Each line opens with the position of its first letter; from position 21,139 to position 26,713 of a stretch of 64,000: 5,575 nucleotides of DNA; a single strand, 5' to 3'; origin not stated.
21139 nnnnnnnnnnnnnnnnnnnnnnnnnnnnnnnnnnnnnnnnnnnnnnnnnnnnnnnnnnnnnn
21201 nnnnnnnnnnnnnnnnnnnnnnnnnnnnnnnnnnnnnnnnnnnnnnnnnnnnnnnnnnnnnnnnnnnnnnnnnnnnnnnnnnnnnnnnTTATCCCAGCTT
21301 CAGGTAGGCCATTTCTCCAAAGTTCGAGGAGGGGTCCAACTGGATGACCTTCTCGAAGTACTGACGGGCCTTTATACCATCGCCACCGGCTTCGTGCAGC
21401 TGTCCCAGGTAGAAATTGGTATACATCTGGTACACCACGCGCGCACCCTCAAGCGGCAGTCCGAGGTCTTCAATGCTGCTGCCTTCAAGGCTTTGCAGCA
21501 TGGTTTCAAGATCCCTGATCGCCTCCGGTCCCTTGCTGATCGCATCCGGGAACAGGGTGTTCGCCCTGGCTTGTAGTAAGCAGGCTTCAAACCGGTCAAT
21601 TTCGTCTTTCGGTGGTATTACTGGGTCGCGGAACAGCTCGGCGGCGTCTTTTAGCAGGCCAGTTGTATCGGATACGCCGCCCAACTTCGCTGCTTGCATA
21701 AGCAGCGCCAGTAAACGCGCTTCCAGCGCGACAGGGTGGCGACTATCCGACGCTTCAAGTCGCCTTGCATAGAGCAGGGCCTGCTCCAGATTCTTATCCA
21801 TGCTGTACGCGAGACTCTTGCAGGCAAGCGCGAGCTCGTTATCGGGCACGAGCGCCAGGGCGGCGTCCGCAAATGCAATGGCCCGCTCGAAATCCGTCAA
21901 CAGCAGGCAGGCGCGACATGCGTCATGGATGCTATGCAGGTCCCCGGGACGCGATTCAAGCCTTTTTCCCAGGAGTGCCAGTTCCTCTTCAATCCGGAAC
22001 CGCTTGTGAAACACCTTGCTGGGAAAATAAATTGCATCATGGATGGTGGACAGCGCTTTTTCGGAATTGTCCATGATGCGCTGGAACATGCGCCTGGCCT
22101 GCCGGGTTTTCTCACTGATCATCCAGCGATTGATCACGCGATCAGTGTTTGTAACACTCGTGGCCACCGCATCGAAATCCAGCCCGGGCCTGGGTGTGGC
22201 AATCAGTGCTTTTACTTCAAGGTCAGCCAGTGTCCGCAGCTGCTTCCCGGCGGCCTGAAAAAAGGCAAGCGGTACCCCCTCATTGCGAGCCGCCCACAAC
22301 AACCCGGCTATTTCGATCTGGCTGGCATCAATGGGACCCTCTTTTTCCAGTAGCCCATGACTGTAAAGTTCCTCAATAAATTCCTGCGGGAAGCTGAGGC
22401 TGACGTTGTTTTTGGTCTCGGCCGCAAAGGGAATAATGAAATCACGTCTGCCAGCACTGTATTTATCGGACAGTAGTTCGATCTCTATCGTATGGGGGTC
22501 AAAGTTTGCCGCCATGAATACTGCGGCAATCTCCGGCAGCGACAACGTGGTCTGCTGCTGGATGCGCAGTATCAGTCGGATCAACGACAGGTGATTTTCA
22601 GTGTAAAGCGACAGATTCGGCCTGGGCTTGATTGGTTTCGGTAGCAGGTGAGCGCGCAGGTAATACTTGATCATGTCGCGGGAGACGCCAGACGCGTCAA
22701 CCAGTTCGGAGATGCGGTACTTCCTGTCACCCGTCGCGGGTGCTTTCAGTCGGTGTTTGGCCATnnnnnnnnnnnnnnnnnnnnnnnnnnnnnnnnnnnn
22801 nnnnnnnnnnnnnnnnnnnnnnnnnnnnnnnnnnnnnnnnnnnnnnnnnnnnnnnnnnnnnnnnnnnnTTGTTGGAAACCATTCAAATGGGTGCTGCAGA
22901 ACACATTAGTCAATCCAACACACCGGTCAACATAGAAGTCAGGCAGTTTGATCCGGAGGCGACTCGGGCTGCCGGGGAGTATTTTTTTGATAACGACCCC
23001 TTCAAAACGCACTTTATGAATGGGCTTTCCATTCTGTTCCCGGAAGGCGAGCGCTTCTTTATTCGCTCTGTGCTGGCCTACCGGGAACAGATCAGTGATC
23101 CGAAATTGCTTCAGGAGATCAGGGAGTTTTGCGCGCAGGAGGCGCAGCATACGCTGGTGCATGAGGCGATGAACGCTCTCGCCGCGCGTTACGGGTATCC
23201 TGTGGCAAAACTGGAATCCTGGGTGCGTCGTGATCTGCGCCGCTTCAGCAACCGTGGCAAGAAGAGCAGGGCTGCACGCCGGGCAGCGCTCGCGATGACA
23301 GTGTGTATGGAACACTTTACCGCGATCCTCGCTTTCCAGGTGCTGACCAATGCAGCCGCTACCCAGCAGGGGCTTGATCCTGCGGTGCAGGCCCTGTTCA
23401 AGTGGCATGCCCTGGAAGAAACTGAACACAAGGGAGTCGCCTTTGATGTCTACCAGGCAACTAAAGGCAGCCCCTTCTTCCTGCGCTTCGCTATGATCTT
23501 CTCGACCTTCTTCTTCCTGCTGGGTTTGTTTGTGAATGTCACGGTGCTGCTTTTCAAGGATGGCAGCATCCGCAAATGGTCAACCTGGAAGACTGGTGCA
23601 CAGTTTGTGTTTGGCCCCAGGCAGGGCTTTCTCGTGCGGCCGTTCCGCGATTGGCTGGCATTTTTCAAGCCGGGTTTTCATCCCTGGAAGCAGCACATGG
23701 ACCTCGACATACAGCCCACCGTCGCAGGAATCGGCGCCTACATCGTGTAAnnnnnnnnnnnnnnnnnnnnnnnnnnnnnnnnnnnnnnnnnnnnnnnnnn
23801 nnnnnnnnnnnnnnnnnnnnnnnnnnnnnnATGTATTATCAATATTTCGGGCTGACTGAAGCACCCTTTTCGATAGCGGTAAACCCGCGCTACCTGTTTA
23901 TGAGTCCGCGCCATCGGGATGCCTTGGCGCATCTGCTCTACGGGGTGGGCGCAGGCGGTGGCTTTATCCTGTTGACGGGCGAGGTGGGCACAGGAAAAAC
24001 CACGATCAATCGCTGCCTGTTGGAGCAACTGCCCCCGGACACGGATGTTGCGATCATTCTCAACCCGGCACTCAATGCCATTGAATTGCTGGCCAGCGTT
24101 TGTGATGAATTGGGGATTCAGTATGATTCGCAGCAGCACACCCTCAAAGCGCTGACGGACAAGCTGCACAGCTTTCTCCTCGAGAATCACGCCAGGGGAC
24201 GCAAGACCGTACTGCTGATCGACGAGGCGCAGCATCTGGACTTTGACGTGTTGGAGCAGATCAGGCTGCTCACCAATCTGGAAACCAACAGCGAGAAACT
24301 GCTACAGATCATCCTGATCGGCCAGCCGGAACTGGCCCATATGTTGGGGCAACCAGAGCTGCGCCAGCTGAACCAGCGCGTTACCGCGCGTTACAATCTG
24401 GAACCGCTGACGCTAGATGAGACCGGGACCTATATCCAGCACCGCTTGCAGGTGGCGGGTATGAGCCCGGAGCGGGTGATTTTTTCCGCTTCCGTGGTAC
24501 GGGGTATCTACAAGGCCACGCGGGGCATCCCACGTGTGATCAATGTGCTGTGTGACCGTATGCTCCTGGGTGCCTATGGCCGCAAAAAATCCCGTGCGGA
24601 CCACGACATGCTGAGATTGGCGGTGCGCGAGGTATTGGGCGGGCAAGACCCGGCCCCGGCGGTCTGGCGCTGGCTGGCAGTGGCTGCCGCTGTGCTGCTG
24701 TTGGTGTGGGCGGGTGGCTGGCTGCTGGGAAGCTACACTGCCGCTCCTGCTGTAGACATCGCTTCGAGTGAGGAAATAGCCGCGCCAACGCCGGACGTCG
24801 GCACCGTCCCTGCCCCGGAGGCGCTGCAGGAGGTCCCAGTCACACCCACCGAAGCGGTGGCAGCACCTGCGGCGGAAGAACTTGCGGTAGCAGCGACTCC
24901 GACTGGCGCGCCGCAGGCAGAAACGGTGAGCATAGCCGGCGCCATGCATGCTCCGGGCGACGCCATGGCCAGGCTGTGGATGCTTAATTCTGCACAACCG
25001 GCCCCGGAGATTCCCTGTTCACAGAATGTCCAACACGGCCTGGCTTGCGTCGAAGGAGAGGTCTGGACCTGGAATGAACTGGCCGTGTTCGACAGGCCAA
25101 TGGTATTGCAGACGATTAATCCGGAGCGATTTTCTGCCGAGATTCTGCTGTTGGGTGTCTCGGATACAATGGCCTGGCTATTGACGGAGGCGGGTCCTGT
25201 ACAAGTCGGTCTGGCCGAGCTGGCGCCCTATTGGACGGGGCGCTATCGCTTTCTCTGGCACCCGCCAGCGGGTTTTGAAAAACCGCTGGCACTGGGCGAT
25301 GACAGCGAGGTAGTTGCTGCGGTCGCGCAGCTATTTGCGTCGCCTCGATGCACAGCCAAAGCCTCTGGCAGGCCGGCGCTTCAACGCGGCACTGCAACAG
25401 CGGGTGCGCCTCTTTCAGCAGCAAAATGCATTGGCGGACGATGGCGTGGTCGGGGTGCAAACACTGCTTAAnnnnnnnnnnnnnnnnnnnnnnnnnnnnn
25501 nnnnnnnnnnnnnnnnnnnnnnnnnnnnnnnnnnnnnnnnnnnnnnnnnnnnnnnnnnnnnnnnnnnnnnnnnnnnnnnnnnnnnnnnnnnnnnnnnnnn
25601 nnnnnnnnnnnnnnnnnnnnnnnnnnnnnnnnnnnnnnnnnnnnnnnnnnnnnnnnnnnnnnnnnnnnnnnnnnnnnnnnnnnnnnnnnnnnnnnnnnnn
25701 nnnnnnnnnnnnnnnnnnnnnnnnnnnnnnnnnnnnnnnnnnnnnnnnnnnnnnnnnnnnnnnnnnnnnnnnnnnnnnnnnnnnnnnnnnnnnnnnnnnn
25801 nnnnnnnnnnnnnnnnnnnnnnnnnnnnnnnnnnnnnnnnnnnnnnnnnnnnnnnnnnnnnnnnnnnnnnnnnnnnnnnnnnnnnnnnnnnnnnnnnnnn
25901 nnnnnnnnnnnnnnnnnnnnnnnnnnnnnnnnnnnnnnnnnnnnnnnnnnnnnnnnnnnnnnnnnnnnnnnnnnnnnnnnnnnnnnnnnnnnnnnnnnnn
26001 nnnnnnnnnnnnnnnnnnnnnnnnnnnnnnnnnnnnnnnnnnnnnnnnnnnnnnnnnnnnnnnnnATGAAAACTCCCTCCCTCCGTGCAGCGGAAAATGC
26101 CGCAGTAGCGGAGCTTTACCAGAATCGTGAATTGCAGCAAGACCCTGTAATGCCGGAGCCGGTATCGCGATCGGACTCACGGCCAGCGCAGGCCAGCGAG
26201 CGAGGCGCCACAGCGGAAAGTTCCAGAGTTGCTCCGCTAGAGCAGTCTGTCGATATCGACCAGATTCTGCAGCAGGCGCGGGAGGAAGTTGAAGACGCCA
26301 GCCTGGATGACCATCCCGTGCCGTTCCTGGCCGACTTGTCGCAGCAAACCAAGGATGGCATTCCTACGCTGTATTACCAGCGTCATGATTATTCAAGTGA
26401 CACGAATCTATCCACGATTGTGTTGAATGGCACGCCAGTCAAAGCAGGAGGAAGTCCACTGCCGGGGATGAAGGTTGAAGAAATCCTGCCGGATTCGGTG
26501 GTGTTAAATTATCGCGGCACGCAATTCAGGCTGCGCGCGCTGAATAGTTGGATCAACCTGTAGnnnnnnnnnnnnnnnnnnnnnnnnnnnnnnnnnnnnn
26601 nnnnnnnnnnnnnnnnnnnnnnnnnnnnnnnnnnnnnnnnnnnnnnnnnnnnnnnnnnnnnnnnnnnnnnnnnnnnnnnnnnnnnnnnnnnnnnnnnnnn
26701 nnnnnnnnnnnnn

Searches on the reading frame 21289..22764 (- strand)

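Call 41: search_protein_families(library=pfam, proteins=[window:21289-22764:-], max_evalue=0.0001)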
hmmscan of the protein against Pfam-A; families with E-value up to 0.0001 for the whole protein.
window:21289-22764:- (491 aa): 3 families
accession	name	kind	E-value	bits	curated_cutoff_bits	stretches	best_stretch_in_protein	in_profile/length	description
PF13411.12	MerR_1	-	6.7e-10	39.4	21.6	1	16-82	1-65/69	MerR HTH family regulatory protein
PF07719.23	TPR_2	-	7.1e-09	35.6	27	0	451-479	5-33/34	Tetratricopeptide repeat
PF00376.29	MerR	-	4e-05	23.8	28.2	0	17-47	1-31/38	MerR family regulatory protein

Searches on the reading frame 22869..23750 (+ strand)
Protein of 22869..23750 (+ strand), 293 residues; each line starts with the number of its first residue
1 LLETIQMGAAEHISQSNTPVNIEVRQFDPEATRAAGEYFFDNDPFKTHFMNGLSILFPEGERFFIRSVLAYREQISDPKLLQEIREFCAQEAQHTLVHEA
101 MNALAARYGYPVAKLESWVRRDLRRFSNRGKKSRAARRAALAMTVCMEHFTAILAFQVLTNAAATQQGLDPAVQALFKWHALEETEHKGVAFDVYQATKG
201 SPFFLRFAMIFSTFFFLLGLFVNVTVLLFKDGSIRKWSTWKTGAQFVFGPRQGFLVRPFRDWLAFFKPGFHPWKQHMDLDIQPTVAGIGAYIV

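Call 41: search_protein_families(library=pfam, proteins=[window:22869-23750:+], max_evalue=0.0001)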
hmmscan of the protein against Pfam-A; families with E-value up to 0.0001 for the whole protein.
window:22869-23750:+ (293 aa): 1 family
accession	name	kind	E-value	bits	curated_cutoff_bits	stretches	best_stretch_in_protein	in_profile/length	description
PF10118.14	Metal_hydrol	-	3.9e-77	259.7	33.2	1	24-275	2-246/247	Predicted metal-dependent hydrolase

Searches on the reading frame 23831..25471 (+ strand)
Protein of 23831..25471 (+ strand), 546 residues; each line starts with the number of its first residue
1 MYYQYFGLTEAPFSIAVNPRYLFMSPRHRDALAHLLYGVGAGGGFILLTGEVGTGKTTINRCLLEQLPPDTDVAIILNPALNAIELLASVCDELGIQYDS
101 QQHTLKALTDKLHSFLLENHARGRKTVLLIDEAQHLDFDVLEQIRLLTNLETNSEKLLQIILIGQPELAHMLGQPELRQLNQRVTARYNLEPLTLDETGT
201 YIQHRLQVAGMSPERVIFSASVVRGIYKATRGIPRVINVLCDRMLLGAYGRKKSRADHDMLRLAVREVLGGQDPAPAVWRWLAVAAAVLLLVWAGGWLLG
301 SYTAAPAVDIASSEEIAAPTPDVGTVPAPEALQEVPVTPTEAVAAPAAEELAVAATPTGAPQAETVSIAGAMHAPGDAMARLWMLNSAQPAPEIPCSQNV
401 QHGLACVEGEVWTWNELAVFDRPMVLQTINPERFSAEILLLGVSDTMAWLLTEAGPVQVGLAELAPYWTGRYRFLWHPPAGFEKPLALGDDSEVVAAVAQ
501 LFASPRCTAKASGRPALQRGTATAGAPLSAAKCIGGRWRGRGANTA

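Call 41: search_protein_families(library=pfam, proteins=[window:23831-25471:+], max_evalue=0.0001)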
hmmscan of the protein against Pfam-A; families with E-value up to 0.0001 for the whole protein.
window:23831-25471:+ (546 aa): 4 families
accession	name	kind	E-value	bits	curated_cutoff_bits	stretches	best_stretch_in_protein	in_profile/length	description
PF13401.12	AAA_22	-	1.1e-26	94.1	27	1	42-172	4-130/130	AAA domain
PF13191.12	AAA_16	-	4.1e-14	53.8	32.6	1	27-157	7-164/167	AAA ATPase domain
PF13245.12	AAA_19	-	2.9e-06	27.9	25.1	1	45-164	13-124/134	AAA domain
PF13604.12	AAA_30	-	2.1e-05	24.8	27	1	42-164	17-123/191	AAA domain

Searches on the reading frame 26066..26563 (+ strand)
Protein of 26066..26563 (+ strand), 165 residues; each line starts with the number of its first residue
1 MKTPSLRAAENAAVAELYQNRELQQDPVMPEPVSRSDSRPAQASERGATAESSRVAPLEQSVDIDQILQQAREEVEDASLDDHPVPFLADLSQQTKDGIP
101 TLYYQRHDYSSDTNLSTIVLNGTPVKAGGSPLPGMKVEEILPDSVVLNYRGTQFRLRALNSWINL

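Call 41: search_protein_families(library=pfam, proteins=[window:26066-26563:+], max_evalue=0.0001)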
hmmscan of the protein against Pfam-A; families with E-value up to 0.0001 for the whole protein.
window:26066-26563:+ (165 aa): 1 family
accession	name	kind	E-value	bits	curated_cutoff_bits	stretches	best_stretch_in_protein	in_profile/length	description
PF16537.11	T2SSB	-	1.1e-15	57.5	28.4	1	99-158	1-60/60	Type II secretion system protein B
